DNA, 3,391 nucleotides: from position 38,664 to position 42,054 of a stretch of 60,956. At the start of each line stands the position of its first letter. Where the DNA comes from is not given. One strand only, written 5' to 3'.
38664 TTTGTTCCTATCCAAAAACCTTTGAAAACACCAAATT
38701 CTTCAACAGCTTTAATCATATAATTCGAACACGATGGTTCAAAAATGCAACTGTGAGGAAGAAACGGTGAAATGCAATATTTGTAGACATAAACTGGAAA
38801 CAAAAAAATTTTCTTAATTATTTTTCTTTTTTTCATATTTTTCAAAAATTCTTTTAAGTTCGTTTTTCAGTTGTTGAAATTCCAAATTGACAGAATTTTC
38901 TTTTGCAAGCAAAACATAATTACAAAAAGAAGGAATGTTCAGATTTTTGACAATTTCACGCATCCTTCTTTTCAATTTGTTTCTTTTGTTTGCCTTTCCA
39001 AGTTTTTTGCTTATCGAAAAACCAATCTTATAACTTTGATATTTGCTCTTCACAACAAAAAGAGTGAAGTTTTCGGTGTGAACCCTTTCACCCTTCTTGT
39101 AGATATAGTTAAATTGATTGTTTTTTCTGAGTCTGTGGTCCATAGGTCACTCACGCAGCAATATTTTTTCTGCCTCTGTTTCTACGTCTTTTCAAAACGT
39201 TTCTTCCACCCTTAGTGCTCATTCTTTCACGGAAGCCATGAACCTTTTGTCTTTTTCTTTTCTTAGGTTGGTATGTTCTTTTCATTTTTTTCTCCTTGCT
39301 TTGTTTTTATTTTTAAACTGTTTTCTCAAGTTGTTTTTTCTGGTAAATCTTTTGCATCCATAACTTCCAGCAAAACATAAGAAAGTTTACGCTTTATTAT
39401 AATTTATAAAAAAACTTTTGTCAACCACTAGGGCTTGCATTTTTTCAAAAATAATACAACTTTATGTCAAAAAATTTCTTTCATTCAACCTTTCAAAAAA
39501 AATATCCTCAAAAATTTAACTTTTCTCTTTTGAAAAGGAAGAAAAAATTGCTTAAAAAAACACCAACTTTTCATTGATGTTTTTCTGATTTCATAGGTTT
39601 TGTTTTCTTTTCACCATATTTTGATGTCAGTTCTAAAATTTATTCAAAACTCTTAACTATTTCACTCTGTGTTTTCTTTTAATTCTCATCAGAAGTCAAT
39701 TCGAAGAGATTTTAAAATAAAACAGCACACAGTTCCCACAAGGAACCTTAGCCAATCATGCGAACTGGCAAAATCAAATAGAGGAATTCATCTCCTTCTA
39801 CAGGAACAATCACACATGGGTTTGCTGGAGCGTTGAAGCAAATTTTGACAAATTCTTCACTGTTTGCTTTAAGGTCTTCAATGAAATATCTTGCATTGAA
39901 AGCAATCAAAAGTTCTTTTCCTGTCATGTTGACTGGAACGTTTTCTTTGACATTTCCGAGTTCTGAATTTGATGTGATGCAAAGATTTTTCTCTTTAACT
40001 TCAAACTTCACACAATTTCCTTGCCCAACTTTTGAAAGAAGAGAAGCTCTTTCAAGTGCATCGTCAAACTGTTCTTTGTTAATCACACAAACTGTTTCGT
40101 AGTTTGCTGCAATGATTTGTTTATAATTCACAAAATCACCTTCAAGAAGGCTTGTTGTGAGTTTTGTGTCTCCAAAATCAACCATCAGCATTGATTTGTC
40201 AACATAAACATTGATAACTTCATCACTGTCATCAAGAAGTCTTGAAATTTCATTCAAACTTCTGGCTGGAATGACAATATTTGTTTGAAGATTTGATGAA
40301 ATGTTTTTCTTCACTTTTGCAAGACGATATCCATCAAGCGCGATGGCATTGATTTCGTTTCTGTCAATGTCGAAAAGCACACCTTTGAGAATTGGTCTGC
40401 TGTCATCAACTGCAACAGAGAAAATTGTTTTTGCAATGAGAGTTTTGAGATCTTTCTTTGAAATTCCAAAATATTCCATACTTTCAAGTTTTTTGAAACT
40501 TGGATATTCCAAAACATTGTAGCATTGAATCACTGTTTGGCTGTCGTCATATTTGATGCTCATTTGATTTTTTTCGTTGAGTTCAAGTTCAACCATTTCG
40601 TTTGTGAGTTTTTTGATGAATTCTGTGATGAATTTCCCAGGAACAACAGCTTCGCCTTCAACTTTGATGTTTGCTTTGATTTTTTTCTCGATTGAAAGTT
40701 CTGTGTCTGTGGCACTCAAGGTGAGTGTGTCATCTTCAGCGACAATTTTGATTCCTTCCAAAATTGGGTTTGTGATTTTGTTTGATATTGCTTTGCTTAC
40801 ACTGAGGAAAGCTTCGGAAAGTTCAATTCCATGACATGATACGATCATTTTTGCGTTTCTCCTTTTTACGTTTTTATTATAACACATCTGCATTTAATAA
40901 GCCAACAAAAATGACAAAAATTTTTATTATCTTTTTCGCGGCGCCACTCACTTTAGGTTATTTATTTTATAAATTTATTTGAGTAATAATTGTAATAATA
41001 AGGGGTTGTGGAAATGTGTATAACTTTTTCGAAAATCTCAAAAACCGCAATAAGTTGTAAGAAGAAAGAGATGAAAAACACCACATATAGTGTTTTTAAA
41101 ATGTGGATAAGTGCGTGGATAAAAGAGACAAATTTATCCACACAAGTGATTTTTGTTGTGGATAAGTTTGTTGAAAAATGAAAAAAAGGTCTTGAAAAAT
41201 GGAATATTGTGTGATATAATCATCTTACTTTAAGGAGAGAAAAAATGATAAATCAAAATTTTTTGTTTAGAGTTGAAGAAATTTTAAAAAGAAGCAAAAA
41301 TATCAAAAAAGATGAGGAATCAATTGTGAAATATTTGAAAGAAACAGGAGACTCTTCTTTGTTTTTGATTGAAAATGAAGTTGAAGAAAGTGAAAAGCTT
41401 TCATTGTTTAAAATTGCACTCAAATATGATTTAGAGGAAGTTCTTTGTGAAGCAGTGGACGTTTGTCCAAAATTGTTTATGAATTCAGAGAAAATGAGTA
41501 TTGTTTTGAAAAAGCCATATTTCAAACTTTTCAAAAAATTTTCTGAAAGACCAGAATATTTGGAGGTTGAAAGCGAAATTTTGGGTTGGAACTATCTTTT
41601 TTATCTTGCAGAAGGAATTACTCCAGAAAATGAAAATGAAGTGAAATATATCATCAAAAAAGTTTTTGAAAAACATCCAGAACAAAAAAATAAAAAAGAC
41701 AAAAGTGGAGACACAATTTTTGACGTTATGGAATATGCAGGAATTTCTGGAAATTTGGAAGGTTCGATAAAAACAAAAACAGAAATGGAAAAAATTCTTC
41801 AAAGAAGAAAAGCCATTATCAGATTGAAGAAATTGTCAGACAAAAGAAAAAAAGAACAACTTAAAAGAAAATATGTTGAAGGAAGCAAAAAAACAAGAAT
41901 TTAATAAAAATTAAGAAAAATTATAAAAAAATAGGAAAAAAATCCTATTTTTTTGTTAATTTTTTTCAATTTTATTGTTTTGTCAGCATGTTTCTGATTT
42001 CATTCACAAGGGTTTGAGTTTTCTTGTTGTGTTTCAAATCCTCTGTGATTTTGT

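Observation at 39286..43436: Inverted and split dnaA-dnaN block: atypical origin architecture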

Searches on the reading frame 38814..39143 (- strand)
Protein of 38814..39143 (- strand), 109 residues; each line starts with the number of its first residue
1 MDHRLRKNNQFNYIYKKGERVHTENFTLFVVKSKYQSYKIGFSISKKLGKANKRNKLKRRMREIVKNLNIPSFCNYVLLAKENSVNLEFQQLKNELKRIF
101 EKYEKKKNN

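Call 5: search_protein_families(library=pfam, proteins=[window:38814-39143:-])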
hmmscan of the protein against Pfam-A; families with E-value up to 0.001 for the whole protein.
window:38814-39143:- (109 aa): 1 family
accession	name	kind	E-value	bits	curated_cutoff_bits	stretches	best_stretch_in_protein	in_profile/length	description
PF00825.24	Ribonuclease_P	-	8.5e-26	90.6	22.3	1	2-103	4-108/109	Ribonuclease P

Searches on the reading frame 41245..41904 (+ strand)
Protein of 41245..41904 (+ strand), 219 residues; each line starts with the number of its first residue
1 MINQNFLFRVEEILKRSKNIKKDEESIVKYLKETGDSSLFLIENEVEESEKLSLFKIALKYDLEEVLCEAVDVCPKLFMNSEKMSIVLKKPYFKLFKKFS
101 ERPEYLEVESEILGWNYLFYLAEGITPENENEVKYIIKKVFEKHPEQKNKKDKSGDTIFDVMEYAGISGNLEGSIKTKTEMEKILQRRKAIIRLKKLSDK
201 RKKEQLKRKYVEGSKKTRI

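Call 5: search_protein_families(library=pfam, proteins=[window:41245-41904:+])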
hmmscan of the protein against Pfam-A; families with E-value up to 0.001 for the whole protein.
window:41245-41904:+ (219 aa): 0 families

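Call 14: find_homologous_proteins(query=window:41245-41904:+, max_evalue=0.01)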
Query window:41245-41904:+ (219 aa): 1 proteins with E <= 0.01 among 446 candidates.
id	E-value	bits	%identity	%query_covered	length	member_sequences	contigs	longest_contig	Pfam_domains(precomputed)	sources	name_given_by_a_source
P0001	2.6e-131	453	100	100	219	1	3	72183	-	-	-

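Call 17: find_encoding_contigs(protein=P0001, flank=6000, max_places=6)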
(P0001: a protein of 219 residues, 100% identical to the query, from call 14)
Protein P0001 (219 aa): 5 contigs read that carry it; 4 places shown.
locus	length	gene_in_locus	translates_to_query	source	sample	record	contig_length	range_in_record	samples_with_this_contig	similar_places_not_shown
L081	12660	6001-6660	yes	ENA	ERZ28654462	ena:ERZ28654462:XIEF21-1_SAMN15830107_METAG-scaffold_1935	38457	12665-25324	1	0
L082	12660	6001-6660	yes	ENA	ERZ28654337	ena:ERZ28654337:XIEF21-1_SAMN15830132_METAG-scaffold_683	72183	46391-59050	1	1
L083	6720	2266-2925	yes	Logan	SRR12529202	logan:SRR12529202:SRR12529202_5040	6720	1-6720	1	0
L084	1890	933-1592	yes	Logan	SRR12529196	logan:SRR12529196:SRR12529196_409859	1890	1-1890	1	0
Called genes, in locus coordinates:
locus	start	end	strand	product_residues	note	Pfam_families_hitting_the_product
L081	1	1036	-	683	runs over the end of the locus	PF00724:Oxidored_FMN, PF07992:Pyr_redox_2, PF00070:Pyr_redox (weak), PF13450:NAD_binding_8 (weak), PF13434:Lys_Orn_oxgnase (weak), PF13738:Pyr_redox_3, PF07992:Pyr_redox_2, PF00070:Pyr_redox, +3 more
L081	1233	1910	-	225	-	PF00702:Hydrolase, PF08282:Hydrolase_3 (faint), PF12710:HAD, PF13419:HAD_2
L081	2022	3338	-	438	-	PF02096:60KD_IMP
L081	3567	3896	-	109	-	PF00825:Ribonuclease_P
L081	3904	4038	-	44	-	PF00468:Ribosomal_L34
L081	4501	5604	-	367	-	-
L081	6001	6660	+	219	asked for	-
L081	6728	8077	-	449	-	PF11638:DnaA_N, PF00308:Bac_DnaA, PF08299:Bac_DnaA_C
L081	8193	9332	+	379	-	PF02463:SMC_N, PF13175:AAA_15, PF13476:AAA_23, PF13304:AAA_21 (weak)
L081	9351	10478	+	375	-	PF02674:Colicin_V (weak)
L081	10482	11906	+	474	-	-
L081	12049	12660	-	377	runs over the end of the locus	PF00753:Lactamase_B (weak)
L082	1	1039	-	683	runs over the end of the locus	PF00724:Oxidored_FMN, PF07992:Pyr_redox_2, PF00070:Pyr_redox (weak), PF13450:NAD_binding_8 (weak), PF13434:Lys_Orn_oxgnase (weak), PF13738:Pyr_redox_3, PF07992:Pyr_redox_2, PF00070:Pyr_redox, +3 more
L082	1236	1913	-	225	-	PF00702:Hydrolase, PF08282:Hydrolase_3 (faint), PF12710:HAD, PF13419:HAD_2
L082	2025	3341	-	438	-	PF02096:60KD_IMP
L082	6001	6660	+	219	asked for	-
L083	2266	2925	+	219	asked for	-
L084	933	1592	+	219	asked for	-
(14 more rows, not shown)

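Call 24: search_protein_representatives(protein=window:41245-41904:+)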
Query: 219 residues. Proteins with E-value up to 0.001 (for the whole library): 3; up to 1e-10: 2; up to 1e-30: 1. The best 3 are listed.
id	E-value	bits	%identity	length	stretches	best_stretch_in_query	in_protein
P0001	8.2e-132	453.3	100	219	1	1-219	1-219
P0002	6.9e-18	81.4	32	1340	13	82-129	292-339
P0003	1.2e-06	44.7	42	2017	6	136-170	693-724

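Call 25: search_protein_families(library=pfam, proteins=[P0002, P0003], max_evalue=0.01)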
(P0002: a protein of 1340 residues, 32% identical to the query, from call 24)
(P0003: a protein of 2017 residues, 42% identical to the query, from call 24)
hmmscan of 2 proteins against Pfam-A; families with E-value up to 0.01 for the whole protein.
P0002 (1340 aa): 2 families
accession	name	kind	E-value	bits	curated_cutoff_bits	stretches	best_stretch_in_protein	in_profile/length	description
PF13967.11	RSN1_TM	-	4.5e-09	36.6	27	0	272-296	49-73/156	Late exocytosis, associated with Golgi transport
PF13136.11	DUF3984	-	2.7e-08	34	22.1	0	178-196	130-147/330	Protein of unknown function (DUF3984)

P0003 (2017 aa): 17 families
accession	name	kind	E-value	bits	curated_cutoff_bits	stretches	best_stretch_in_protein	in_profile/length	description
PF12796.13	Ank_2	-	0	993.4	27.3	40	213-299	1-83/90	Ankyrin repeats (3 copies)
PF13637.12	Ank_4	-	1.1e-144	467.4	22.7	15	381-428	1-48/50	Ankyrin repeats (many copies)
PF13606.12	Ank_3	-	1.1e-125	392.6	22.3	0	243-270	2-29/30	Ankyrin repeat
PF13857.12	Ank_5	-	7e-123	399.5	27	3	803-846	7-49/56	Ankyrin repeats (many copies)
PF00023.36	Ank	-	5.9e-112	359.5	21.1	0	243-266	2-25/33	Ankyrin repeat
PF03749.19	SfsA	-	1.7e-28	99.6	22.8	0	1691-1726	98-133/138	Sugar fermentation stimulation protein RE domain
PF02217.22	T_Ag_DNA_bind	-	3e-13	50.6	25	0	680-727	23-70/94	Origin of replication binding protein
PF17363.7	DUF5388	-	3.3e-13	50.3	26.1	0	281-313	22-54/64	Family of unknown function (DUF5388)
PF11929.14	DUF3447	-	4.6e-12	46.2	26.9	0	46-125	8-73/76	Domain of unknown function (DUF3447)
PF15879.10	MWFE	-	1.3e-08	35.4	27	0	1833-1849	35-51/55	NADH-ubiquinone oxidoreductase MWFE subunit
PF00134.28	Cyclin_N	-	3.1e-08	33.8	23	0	1199-1228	62-91/127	Cyclin, N-terminal domain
PF13041.12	PPR_2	-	1e-07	32.4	30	0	246-274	9-41/50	PPR repeat family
PF10562.14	CaM_bdg_C0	-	4.8e-07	30.4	20.2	0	287-298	12-23/29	Calmodulin-binding domain C0 of NMDA receptor NR1 subunit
PF23722.1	Beta-sand_DEX1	-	9.1e-07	29.9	27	0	890-912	17-39/99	DEX1 beta-sandwich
PF19280.4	CERK_C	-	1.5e-06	28.3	33.5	0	264-300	96-132/227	Ceramide kinase C-terminal domain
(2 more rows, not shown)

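Call 26: predict_structure(protein=window:41245-41904:+)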
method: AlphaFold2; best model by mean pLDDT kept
length: 219 residues; sequences in the alignment: 1
mean_pLDDT: 65.9   pTM: 0.46
mean pLDDT of the five models: 65.9, 62.9, 62.6, 57.3, 52.9
residues with pLDDT >= 90: 0; 70-90: 96; 50-70: 101; < 50: 22
segments of 3 or more residues with pLDDT < 50: 1-3, 17-21, 108-112, 173-176, 217-219
pLDDT, mean of each block of 10 residues (from residue 1): 52 52 69 64 58 74 73 62 55 62 56 61 73 78 80 79 67 52 63 81 81 57
secondary structure, 60 per line:
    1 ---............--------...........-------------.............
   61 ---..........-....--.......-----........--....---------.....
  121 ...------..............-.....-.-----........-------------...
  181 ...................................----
elements in order: H4-15 H24-34 H48-60 H64-73 H75-78 H81-87 H93-100 H103-106 H116-123 H130-143 H145-149 H158-164 H178-215

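Call 31: fold_search(model_id=the predicted structure, library=pdb)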
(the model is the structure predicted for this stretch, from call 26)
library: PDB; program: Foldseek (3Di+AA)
matches with E <= 10: 371; with E <= 0.001: 0
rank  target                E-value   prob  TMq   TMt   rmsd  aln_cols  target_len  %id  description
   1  5cea_B                2.3e-01  0.94  0.31  0.34   5.0       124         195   19  Bd3460 Immunity Protein from Bdellovibrio bacteriovorus (released 2015-12-09)
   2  5ybv_B                4.8e-01  0.57  0.32  0.30  10.5       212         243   13  The structure of the KANK2 ankyrin domain with the KIF21A peptide (released 2017-12-06)
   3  4n5q_A                5.0e-01  0.51  0.28  0.25  12.1       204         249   11  Crystal structure of the N-terminal ankyrin repeat domain of TRPV3 (released 2014-01-29)
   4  6l93_A                7.4e-01  0.35  0.29  0.26  12.4       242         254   16  X-ray structure of the ligand-free human TRPV1 ankyrin repeat domain (released 2020-03-18)
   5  5ced_B                9.9e-01  0.51  0.30  0.33   5.7       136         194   20  Penicillin G Acylated Bd3459 Predatory Endopeptidase from Bdellovibrio bacteriovorus in complex with immunity protein  (released 2015-12-09)
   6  7ep5_B                9.9e-01  0.25  0.24  0.23   9.6       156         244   14  Crystal structure of ZER1 bound to GKLH degron (released 2021-07-14)
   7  2etc_A                1.0e+00  0.35  0.22  0.20  10.1       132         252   16  Crystal structure of the ankyrin repeat domain of TRPV2 (released 2006-06-27)
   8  4ap2_A                1.0e+00  0.35  0.23  0.20  10.3       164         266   15  Crystal structure of the human KLHL11-Cul3 complex at 2.8A resolution (released 2012-05-09)
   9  2eta_A                1.1e+00  0.38  0.28  0.27   8.4       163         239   15  Crystal structure of the ankyrin repeat domain of the TRPV2 (released 2006-06-27)
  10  5ybv_A                1.2e+00  0.33  0.32  0.30  10.4       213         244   13  The structure of the KANK2 ankyrin domain with the KIF21A peptide (released 2017-12-06)
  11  8i0r_V                1.3e+00  0.21  0.33  0.19  21.2       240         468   15  The cryo-EM structure of human Bact-I complex (released 2024-07-31)
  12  3w3t                  1.4e+00  0.16  0.28  0.08  14.1       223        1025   19  Crystal structure of Kap121p (released 2013-04-10)
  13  7xyw_B                1.5e+00  0.21  0.25  0.23   9.6       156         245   13  Crystal structure of ZYG11B bound to AFLH degron (released 2022-12-21)
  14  3zhp_B                1.5e+00  0.08  0.17  0.13  13.1       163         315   11  Human MST3 (STK24) in complex with MO25beta (released 2013-01-16)
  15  6sku_A                1.5e+00  0.51  0.33  0.11   5.6       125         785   17  Legionella effector AnkX in complex with human Rab1b (released 2020-06-10)
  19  5mfm_A                1.7e+00  0.20  0.31  0.23   8.9       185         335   10  Designed armadillo repeat protein peptide fusion YIIIM6AII_GS11_(KR)5 (released 2017-09-13)
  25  5xw7_E                1.8e+00  0.12  0.21  0.23  13.0       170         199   14  Crystal structure of the flexible tandem repeat domain of bacterial cellulose synthase subunit C (released 2017-11-01)
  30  5mfc_A                2.0e+00  0.25  0.33  0.28   7.3       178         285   11  Designed armadillo repeat protein YIIIM5AII in complex with (KR)4-GFP (released 2017-07-19)
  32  5mfk_B                2.1e+00  0.20  0.28  0.27   9.1       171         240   10  Designed armadillo repeat protein YIII(Dq.V1)4CPAF in complex with peptide (KR)4 (released 2017-09-13)
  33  5mfg_B                2.1e+00  0.14  0.27  0.23  10.1       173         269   13  Designed armadillo repeat protein YIIIM5AII in complex with peptide (RR)4 (released 2017-09-13)
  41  5mfl_B                2.6e+00  0.23  0.34  0.25   6.5       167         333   10  Designed armadillo repeat protein (KR)5_GS10_YIIIM6AII (released 2017-09-13)
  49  5mfg_C                2.9e+00  0.09  0.24  0.22   8.8       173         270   12  Designed armadillo repeat protein YIIIM5AII in complex with peptide (RR)4 (released 2017-09-13)
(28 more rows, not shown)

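Call 50: search_protein_families(library=ncbifam, proteins=[window:41245-41904:+], max_evalue=0.001)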
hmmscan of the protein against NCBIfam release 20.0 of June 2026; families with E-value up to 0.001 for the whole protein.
window:41245-41904:+ (219 aa): 0 families
